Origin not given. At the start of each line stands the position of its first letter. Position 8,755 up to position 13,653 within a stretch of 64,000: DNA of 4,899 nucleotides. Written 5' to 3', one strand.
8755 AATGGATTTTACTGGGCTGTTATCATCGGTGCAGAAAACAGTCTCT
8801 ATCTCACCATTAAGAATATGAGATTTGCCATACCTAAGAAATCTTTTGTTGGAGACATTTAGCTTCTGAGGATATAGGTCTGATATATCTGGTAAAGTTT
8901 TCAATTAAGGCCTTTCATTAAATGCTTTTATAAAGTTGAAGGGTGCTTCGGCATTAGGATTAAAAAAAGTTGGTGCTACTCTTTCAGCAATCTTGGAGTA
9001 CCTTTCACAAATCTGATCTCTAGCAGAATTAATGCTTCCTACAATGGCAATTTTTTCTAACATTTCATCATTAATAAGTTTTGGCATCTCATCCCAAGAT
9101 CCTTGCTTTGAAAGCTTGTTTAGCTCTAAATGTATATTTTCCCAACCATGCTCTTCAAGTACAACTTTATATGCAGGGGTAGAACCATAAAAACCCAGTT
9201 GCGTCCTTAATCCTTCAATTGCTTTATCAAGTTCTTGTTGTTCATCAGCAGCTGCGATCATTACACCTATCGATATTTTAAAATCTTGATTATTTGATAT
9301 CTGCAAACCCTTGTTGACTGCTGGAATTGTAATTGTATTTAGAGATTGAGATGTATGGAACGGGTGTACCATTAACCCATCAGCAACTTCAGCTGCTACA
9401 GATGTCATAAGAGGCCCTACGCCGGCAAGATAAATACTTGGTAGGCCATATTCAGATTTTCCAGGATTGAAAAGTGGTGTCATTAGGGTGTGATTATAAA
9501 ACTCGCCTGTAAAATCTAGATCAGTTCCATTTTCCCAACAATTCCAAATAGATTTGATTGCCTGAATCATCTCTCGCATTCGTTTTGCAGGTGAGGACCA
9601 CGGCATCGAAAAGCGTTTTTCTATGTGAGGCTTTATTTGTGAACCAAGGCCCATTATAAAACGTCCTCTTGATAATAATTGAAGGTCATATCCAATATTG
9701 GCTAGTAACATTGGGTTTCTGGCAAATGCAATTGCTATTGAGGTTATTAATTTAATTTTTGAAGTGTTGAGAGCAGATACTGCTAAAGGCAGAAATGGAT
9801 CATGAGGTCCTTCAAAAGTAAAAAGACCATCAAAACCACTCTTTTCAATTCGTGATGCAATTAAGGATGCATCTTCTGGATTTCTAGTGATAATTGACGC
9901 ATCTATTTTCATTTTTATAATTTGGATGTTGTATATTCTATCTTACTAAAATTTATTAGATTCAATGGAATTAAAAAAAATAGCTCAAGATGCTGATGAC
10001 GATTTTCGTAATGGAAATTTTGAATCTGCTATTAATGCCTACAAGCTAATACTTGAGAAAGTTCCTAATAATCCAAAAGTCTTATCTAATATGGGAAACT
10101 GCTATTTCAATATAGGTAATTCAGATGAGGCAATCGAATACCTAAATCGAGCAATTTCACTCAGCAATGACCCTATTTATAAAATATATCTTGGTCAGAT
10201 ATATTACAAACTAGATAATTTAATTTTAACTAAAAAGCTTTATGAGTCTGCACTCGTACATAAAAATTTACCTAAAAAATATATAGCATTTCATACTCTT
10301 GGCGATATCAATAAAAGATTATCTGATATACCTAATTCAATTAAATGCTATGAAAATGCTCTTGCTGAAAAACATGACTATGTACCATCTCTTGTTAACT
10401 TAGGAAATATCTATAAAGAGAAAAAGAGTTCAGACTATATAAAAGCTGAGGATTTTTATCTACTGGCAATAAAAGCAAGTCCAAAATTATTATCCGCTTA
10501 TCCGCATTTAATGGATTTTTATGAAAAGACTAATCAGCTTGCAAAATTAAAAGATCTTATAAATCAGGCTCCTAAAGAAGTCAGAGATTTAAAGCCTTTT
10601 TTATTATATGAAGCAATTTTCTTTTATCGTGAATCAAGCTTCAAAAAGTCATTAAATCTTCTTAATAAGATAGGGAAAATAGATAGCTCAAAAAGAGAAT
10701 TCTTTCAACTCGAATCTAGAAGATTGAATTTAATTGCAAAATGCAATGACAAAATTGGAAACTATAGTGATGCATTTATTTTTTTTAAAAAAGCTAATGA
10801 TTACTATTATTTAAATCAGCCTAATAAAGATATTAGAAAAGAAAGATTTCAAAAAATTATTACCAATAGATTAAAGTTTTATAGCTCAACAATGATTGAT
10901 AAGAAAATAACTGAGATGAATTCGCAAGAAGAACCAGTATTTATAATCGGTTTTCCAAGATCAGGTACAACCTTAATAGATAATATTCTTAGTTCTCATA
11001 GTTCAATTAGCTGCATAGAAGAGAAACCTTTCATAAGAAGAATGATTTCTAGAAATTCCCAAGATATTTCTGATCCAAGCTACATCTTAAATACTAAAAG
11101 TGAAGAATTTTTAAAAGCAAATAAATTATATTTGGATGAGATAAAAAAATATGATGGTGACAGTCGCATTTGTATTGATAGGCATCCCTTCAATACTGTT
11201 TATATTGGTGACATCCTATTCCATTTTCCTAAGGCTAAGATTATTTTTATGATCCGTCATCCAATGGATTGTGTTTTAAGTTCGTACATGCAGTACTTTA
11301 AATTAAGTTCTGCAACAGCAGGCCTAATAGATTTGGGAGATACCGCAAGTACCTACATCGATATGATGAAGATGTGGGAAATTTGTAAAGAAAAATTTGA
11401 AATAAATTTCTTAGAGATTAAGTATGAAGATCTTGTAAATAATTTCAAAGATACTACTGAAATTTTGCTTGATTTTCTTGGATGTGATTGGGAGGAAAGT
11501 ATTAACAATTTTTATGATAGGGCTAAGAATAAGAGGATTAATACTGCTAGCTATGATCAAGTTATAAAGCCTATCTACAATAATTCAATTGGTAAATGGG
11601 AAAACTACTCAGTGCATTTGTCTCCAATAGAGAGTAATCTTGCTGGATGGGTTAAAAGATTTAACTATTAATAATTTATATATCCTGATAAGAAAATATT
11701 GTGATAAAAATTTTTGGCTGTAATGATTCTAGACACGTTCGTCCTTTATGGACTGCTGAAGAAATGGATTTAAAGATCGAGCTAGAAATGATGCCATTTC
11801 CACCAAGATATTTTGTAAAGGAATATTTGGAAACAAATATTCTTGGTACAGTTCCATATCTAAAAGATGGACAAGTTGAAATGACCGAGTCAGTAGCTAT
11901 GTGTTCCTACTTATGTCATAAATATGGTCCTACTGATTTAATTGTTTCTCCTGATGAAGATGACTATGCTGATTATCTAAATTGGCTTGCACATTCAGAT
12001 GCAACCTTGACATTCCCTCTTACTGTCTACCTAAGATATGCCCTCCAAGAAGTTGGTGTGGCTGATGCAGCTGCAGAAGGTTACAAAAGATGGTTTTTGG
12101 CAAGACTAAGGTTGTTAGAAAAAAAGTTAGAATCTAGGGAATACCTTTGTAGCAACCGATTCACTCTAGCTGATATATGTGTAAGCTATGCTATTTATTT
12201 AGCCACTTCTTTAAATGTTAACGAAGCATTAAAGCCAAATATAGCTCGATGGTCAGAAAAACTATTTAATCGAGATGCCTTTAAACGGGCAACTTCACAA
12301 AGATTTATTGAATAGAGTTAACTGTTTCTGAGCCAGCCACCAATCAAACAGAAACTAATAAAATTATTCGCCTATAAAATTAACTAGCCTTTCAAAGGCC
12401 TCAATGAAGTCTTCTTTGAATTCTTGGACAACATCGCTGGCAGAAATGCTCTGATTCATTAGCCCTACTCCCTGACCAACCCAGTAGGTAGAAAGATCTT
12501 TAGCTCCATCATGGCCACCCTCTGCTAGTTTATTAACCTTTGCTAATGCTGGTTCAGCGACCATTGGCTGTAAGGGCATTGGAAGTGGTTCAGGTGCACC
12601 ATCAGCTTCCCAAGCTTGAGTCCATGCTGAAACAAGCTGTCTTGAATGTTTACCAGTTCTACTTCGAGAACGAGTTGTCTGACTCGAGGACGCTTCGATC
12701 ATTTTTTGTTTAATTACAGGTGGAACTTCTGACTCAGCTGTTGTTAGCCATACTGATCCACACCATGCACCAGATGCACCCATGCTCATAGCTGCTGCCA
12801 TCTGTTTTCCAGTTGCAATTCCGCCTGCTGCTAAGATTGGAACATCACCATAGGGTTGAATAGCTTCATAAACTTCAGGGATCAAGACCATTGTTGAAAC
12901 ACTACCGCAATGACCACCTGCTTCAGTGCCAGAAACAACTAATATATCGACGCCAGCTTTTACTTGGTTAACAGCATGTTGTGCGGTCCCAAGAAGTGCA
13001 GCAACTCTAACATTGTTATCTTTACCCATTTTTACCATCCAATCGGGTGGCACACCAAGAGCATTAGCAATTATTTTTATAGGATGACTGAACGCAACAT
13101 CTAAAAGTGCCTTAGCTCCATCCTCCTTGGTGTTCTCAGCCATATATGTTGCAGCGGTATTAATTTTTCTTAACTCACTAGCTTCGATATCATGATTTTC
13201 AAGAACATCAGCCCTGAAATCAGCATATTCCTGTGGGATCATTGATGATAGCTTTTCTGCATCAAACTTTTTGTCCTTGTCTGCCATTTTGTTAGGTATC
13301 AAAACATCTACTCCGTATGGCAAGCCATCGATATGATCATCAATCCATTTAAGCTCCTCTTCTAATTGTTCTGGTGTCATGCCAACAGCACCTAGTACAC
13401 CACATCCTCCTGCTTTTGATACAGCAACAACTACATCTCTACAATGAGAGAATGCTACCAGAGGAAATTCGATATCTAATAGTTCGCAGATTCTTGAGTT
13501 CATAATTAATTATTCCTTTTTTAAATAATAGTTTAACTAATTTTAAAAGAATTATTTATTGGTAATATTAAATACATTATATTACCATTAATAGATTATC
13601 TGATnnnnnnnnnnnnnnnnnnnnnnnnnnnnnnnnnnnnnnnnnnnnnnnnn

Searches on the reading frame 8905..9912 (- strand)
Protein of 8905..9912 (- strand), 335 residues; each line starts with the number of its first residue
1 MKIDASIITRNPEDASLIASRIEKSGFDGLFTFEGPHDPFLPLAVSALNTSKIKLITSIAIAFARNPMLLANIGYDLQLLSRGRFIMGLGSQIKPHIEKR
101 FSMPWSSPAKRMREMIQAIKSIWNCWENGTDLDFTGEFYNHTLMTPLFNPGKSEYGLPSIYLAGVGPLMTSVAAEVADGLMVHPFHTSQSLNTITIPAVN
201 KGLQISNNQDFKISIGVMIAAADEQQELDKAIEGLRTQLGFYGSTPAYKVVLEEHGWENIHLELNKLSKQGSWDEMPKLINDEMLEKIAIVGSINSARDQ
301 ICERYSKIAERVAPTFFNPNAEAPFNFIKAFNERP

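Call 36: search_protein_families(library=pfam, proteins=[window:8905-9912:-], max_evalue=0.01)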
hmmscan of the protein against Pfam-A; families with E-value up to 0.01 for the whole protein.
window:8905-9912:- (335 aa): 1 family
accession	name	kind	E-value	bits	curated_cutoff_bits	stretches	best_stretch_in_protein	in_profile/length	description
PF00296.26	Bac_luciferase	-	8.2e-56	190.1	27.9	1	13-306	23-309/314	Luciferase-like monooxygenase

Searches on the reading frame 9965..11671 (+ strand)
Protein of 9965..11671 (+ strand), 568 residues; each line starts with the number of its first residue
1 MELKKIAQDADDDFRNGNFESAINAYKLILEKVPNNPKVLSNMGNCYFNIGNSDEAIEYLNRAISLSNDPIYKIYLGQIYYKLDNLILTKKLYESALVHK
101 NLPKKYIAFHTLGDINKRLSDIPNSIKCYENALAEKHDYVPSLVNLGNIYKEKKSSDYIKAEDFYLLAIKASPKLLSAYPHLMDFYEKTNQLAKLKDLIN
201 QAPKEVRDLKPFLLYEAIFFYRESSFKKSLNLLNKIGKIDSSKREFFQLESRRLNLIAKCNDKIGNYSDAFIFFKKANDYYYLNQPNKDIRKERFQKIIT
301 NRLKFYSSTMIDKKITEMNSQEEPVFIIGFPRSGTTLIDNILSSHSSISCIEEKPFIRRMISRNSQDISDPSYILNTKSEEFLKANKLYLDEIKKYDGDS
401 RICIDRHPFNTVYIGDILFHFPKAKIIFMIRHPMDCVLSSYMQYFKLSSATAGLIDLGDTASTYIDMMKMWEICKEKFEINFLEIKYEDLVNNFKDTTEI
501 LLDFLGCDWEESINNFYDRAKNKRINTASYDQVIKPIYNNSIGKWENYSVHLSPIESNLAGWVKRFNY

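Call 36: search_protein_families(library=pfam, proteins=[window:9965-11671:+], max_evalue=0.01)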
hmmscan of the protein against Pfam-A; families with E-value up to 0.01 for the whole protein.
window:9965-11671:+ (568 aa): 18 families
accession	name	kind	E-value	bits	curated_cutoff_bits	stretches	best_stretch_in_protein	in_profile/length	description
PF13469.12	Sulfotransfer_3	-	6.5e-39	134.9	27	1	324-511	1-216/216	Sulfotransferase family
PF07719.23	TPR_2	-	6.3e-16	57.5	27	1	37-68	1-32/34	Tetratricopeptide repeat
PF00515.34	TPR_1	-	1.1e-15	57.1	27.8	1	37-66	1-30/34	Tetratricopeptide repeat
PF00685.33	Sulfotransfer_1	-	1.3e-14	54.7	22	1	323-547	2-233/255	Sulfotransferase domain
PF13181.12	TPR_8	-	2.9e-14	52.4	25.7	1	39-69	3-33/34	Tetratricopeptide repeat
PF13414.12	TPR_11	-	8e-12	45.1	26.8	1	12-51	3-42/42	TPR repeat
PF13424.12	TPR_12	-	2.5e-11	44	30.1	1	14-67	14-75/77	Tetratricopeptide repeat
PF14559.12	TPR_19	-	4.1e-10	40.3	25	1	15-70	3-59/68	Tetratricopeptide repeat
PF13431.12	TPR_17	-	2.6e-09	37.1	24.4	1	26-58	2-34/34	Tetratricopeptide repeat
PF13432.12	TPR_16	-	1.7e-07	32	32.7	1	10-66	4-60/65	Tetratricopeptide repeat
PF13428.12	TPR_14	-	7e-07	29.8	23.5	0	44-78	8-43/44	Tetratricopeptide repeat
PF12895.13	ANAPC3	-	8.5e-07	29.6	27.2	1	16-85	2-71/82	Anaphase-promoting complex, cyclosome, subunit 3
PF13174.12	TPR_6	-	1e-06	29.4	26.3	0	42-65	5-28/33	Tetratricopeptide repeat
PF13176.12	TPR_7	-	2.7e-06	27.4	27.9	0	40-70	2-32/36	Tetratricopeptide repeat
PF25064.1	ARM_TT21_5th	-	8.9e-06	26.4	27.8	1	10-66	8-64/117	TT21 fifth ARM repeats domain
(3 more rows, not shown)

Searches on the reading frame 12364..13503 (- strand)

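Call 36: search_protein_families(library=pfam, proteins=[window:12364-13503:-], max_evalue=0.01)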
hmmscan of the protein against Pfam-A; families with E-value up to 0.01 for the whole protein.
window:12364-13503:- (379 aa): 4 families
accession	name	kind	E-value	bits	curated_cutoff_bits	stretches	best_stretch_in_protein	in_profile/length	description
PF03060.21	NMO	-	2.9e-49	168.7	28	1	21-362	24-328/331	Nitronate monooxygenase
PF01070.24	FMN_dh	-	2.6e-08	33.7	24.9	1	173-254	228-307/350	FMN-dependent dehydrogenase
PF00478.31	IMPDH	-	6e-08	32.5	25.6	1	24-264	50-251/345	IMP dehydrogenase / GMP reductase domain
PF01180.27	DHO_dh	-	0.0066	16.1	27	1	194-266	213-285/291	Dihydroorotate dehydrogenase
